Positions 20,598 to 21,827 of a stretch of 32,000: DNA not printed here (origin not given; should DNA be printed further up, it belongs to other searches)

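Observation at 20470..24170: AT-rich island with a Hachiman-like nuclease-helicase operon inserted directly after fusA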

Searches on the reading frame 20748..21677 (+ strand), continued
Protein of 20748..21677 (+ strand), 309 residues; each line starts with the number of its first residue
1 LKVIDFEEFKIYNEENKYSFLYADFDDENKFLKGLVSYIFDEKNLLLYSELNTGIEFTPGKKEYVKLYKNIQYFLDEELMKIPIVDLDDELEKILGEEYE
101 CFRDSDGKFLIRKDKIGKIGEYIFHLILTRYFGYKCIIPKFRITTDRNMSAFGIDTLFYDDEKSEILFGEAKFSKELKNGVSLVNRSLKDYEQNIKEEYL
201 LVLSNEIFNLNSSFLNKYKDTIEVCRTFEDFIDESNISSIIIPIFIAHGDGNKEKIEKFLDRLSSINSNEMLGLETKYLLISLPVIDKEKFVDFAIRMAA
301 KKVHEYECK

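Call 54: fold_search(model_id=the predicted structure, library=pdb)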
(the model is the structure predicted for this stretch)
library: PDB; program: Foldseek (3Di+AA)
matches with E <= 10: 616; with E <= 0.001: 1
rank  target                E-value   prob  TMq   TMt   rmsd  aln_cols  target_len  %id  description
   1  8zue_A                5.3e-04  0.99  0.36  0.23  13.9       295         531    9  cryo-electron microscopy (cryo-EM) structure of the Hachiman defense system from Escherichia coli (released 2025-03-26)
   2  1wte_MODEL_1_A        1.7e-03  0.63  0.20  0.22  17.4       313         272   11  Crystal structure of type II restrcition endonuclease, EcoO109I complexed with cognate DNA (released 2004-12-14)
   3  1wtd_B                1.8e-03  0.69  0.22  0.24  16.7       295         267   13  Crystal structure of type II restrcition endonuclease, EcoO109I DNA-free form (released 2004-12-14)
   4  7lw7                  1.1e-01  0.08  0.15  0.17  18.3       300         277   10  Human Exonuclease 5 crystal structure (released 2021-07-14)
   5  6wn8_A                1.3e-01  0.08  0.15  0.19  18.3       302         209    8  2.70 Angstrom Resolution Crystal Structure of Uracil Phosphoribosyl Transferase from Klebsiella pneumoniae (released 2020-05-06)
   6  6wn8_D                2.3e-01  0.09  0.17  0.21  18.5       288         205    7  2.70 Angstrom Resolution Crystal Structure of Uracil Phosphoribosyl Transferase from Klebsiella pneumoniae (released 2020-05-06)
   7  6frm_A                2.5e-01  0.03  0.10  0.09  25.5       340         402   13  Crystal Structure of coenzyme F420H2 oxidase (FprA) co-crystallized with 10 mM Tb-Xo4 (released 2018-10-31)
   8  6frn_A                3.0e-01  0.08  0.09  0.07  10.6        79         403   16  Structure of F420H2 oxidase (FprA) co-crystallized with 10mM Tb-Xo4 and calcium chloride (released 2018-10-03)
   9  6frm_C                3.0e-01  0.03  0.11  0.09  25.4       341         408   13  Crystal Structure of coenzyme F420H2 oxidase (FprA) co-crystallized with 10 mM Tb-Xo4 (released 2018-10-31)
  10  6frn_C                3.4e-01  0.08  0.09  0.07  10.6        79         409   16  Structure of F420H2 oxidase (FprA) co-crystallized with 10mM Tb-Xo4 and calcium chloride (released 2018-10-03)
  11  3ihb_A                3.4e-01  0.06  0.14  0.11  18.0       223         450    9  Crystal Structure Analysis of Mglu in its tris and glutamate form (released 2010-01-19)
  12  6frm_E                3.4e-01  0.02  0.10  0.09  25.2       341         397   12  Crystal Structure of coenzyme F420H2 oxidase (FprA) co-crystallized with 10 mM Tb-Xo4 (released 2018-10-31)
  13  3age_B                3.8e-01  0.08  0.15  0.11  17.0       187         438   10  Crystal structure of Mglu in its L-glutamate binding form in the presence of 4.3M NaCl (released 2011-04-13)
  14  6frn_B                3.8e-01  0.05  0.11  0.09  15.0       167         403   11  Structure of F420H2 oxidase (FprA) co-crystallized with 10mM Tb-Xo4 and calcium chloride (released 2018-10-03)
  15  9nzh_A                4.0e-01  0.09  0.14  0.23  15.6       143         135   13  Crystal Structure of Amylin-NHO-18 binder complex (released 2025-05-14)
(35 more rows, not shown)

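Call 64: search_protein_families(library=ncbifam, proteins=[window:20748-21677:+], max_evalue=0.01)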
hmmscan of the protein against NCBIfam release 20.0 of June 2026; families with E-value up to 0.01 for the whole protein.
window:20748-21677:+ (309 aa): 1 family
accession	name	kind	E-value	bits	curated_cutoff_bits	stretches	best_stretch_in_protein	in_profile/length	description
NF033198.0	F430_CfbA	equivalog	0.0092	15.9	120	0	208-294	32-115/122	sirohydrochlorin nickelochelatase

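Call 69: list_cluster_members(proteins=[L101:11942-13516:+, L101:13561-14343:+, L101:14343-14969:+, L104:5943-7484:+, L104:4423-5934:+, L104:1987-3630:+, L106:3343-4017:+, L106:4346-5557:+, L106:5925-6734:+, L106:6767-7480:+])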
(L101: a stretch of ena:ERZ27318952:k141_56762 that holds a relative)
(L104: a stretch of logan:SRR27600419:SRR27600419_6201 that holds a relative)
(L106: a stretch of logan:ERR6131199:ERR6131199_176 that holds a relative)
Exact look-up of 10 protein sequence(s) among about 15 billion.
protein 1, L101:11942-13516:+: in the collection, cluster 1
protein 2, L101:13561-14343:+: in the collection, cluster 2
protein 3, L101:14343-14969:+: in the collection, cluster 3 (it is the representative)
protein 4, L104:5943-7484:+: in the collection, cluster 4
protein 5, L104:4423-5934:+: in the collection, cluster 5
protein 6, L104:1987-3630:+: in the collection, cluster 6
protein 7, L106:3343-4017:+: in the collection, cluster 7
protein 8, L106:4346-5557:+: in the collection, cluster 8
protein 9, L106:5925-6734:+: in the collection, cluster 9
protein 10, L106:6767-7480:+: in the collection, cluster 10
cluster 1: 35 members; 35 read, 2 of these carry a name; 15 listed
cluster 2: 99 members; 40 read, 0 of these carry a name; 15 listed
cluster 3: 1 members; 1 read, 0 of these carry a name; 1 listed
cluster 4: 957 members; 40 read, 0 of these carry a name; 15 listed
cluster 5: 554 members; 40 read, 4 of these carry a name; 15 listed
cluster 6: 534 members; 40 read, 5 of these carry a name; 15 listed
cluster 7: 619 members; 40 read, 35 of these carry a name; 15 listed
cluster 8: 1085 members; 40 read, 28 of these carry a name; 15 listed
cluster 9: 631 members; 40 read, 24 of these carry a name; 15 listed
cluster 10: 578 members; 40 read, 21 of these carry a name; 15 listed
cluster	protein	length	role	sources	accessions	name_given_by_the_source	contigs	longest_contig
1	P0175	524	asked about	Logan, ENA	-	-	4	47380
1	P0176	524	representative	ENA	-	-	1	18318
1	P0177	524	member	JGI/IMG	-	conserved hypothetical protein YmdA/YtgF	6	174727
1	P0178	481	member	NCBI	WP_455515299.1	ribonuclease Y, partial [Pseudostreptobacillus sp.]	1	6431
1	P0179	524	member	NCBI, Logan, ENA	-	-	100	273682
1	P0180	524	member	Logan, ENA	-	-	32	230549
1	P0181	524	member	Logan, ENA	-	-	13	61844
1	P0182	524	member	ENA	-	-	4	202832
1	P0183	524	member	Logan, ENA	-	-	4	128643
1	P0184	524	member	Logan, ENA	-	-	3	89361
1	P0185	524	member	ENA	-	-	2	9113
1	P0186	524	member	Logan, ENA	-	-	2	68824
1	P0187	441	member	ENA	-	-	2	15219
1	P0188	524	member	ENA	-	-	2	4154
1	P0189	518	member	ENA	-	-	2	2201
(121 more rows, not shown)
